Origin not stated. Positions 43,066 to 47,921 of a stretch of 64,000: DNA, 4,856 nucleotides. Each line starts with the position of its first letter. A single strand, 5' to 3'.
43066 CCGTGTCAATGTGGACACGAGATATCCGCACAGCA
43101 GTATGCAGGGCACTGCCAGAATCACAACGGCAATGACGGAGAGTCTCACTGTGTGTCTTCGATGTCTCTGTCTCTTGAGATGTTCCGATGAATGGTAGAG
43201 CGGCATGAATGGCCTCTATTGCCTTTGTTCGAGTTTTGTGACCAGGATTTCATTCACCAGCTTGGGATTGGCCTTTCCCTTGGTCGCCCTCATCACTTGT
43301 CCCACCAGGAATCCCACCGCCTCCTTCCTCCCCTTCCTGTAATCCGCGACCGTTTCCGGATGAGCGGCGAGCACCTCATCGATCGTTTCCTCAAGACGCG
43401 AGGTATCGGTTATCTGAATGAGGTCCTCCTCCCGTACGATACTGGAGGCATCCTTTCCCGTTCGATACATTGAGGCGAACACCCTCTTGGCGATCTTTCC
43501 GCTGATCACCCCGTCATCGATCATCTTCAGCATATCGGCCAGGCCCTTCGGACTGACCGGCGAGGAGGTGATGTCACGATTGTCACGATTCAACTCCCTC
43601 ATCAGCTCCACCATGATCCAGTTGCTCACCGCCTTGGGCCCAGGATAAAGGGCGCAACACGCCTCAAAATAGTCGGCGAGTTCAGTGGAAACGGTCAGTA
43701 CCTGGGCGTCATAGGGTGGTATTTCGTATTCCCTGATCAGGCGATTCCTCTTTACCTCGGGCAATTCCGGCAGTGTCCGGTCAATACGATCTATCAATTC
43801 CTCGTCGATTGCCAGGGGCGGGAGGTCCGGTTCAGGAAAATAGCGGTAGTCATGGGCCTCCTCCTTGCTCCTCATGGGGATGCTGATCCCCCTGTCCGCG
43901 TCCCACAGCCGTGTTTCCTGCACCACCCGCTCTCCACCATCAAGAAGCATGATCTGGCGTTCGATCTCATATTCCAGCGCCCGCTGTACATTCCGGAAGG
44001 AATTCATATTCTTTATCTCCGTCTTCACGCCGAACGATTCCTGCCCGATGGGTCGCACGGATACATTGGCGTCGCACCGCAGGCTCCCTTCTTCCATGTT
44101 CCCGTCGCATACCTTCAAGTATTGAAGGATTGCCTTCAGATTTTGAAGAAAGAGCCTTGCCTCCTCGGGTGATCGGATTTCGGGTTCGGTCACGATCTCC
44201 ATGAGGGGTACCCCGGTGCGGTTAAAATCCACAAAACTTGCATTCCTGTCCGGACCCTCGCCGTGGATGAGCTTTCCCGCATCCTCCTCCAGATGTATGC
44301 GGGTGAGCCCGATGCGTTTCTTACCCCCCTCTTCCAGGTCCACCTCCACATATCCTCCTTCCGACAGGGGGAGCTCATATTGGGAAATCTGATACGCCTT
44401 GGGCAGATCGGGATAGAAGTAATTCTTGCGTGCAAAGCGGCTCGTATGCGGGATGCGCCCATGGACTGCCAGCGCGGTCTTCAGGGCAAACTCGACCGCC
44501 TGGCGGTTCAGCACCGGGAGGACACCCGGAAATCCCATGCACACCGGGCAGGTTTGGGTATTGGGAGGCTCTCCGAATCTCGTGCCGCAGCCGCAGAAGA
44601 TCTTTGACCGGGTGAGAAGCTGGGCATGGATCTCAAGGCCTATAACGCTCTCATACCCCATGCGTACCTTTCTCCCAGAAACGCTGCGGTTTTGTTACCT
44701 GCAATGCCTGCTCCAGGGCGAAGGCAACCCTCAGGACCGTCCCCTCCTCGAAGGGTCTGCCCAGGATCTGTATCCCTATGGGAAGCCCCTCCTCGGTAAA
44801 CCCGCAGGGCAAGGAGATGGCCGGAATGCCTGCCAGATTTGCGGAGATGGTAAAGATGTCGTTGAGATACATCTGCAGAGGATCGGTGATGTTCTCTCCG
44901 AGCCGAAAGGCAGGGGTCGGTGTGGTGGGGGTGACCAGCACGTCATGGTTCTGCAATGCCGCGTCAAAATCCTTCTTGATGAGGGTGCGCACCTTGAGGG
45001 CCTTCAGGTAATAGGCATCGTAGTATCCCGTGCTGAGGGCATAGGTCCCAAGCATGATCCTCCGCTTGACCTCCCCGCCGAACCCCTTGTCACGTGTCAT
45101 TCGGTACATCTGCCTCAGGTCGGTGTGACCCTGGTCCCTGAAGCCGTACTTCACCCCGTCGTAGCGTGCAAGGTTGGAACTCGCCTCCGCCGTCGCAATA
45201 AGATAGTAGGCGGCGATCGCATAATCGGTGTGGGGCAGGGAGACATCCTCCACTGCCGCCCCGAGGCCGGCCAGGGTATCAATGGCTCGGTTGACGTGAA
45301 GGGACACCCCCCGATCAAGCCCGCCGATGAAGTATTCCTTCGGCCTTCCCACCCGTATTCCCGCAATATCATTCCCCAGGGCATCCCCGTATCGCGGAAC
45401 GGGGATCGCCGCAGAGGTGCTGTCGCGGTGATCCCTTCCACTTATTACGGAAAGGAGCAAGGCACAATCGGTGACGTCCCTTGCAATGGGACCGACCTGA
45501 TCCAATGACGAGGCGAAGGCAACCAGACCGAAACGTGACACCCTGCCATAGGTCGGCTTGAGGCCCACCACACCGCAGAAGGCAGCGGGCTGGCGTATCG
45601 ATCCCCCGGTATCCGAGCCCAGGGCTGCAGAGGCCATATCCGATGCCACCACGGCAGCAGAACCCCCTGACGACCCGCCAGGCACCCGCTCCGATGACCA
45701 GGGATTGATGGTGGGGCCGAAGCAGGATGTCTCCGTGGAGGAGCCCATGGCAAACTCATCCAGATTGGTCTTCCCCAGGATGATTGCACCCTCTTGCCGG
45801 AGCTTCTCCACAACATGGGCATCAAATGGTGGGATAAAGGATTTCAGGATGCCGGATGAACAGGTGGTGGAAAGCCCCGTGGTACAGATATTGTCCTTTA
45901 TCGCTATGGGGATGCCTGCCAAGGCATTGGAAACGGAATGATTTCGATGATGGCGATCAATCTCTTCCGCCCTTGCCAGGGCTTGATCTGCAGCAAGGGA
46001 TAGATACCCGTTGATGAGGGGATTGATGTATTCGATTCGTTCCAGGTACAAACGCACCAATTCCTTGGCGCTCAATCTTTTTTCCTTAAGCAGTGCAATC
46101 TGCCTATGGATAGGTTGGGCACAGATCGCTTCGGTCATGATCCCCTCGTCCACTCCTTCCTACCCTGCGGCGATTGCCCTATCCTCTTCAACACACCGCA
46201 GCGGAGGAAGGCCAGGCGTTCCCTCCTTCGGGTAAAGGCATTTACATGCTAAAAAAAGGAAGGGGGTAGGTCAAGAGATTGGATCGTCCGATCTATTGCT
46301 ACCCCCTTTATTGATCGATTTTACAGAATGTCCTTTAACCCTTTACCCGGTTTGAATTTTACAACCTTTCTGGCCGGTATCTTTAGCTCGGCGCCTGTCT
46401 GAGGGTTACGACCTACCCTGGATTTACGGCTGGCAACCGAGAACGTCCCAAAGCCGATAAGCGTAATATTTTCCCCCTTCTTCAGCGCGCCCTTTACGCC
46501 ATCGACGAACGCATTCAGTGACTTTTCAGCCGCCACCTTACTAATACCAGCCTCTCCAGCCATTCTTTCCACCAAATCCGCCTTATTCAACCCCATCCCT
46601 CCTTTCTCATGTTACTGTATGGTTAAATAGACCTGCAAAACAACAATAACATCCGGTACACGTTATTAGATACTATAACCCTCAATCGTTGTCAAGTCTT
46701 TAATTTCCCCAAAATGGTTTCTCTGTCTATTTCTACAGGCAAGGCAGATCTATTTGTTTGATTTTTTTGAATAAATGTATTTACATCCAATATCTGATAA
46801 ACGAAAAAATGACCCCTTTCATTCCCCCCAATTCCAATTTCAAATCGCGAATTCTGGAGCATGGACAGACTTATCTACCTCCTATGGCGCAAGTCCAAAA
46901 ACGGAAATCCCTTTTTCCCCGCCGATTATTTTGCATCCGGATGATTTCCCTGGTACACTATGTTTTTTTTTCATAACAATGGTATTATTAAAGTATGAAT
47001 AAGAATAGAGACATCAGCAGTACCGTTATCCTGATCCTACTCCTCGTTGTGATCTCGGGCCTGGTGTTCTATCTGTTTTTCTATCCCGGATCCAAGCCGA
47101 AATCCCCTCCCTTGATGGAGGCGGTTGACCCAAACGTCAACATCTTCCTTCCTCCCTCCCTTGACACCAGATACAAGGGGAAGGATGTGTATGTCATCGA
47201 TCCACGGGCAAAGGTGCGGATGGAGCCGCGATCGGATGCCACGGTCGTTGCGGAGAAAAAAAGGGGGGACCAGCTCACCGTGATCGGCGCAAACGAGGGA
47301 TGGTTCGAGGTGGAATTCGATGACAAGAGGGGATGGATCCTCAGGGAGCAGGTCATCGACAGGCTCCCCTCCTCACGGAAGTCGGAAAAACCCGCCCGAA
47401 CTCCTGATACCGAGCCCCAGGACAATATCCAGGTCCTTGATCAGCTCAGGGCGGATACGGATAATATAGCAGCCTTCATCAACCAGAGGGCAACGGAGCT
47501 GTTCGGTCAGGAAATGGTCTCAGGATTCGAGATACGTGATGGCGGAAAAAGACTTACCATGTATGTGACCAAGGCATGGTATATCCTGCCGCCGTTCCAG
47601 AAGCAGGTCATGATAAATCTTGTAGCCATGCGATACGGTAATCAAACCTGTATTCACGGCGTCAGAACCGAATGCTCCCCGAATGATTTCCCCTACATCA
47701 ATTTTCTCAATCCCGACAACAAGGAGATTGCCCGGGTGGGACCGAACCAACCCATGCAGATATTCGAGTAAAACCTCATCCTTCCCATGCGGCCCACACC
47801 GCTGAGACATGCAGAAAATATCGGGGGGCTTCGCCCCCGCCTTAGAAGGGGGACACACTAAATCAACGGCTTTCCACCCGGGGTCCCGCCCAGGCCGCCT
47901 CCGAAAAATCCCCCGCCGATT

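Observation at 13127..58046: Dispersed family of seven secreted aromatic/Gly/Pro-rich low-complexity proteins: candidate uncharacterised extracellular structural system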

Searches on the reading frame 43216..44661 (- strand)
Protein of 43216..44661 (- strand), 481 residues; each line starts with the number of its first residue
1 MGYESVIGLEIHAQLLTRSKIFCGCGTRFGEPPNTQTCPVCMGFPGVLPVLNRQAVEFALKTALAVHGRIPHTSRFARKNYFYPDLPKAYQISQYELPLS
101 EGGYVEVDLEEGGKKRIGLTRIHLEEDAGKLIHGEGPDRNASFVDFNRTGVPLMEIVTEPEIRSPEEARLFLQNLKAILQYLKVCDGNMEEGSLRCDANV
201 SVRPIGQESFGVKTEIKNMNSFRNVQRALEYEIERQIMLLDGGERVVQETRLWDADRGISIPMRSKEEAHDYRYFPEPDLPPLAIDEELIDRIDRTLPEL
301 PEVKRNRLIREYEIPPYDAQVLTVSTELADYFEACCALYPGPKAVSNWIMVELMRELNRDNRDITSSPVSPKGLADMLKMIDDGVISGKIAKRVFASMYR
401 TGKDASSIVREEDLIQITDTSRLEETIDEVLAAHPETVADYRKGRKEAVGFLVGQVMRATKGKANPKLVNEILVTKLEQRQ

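Call 51: search_protein_families(library=pfam, proteins=[window:43216-44661:-], max_evalue=0.0001)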
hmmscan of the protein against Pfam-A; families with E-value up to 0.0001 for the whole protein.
window:43216-44661:- (481 aa): 2 families
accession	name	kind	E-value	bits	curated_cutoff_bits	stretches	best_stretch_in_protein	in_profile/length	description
PF02934.20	GatB_N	-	2.5e-123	411.1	23.4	1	6-290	2-276/277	GatB/GatE catalytic domain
PF02637.23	GatB_Yqey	-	2.1e-53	180.6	27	1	330-477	1-148/148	GatB domain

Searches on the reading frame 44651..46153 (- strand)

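Call 7: search_protein_families(library=pfam, proteins=[window:44651-46153:-], max_evalue=0.001)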
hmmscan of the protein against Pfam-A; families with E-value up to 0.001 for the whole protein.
window:44651-46153:- (500 aa): 1 family
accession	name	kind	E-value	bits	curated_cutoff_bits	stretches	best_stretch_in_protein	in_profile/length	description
PF01425.27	Amidase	-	2.1e-162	541.7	27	1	31-474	1-445/445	Amidase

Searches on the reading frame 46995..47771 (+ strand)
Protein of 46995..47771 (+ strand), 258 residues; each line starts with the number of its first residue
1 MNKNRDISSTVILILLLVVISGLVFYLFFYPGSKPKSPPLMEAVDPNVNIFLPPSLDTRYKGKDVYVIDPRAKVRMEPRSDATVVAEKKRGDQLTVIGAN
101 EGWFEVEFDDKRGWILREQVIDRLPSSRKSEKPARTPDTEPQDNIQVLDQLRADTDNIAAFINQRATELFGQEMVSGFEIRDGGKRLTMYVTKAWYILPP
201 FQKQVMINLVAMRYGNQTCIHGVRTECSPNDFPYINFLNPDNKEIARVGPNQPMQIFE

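Call 7: search_protein_families(library=pfam, proteins=[window:46995-47771:+], max_evalue=0.001)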
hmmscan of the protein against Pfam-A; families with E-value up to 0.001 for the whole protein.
window:46995-47771:+ (258 aa): 2 families
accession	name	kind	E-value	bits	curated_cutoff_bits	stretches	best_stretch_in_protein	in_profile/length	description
PF08239.17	SH3_3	-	9e-09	35.8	27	1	72-117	3-50/54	Bacterial SH3 domain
PF06347.19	SH3_4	-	6.3e-06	26.3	24.1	1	70-120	3-54/56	Bacterial SH3 domain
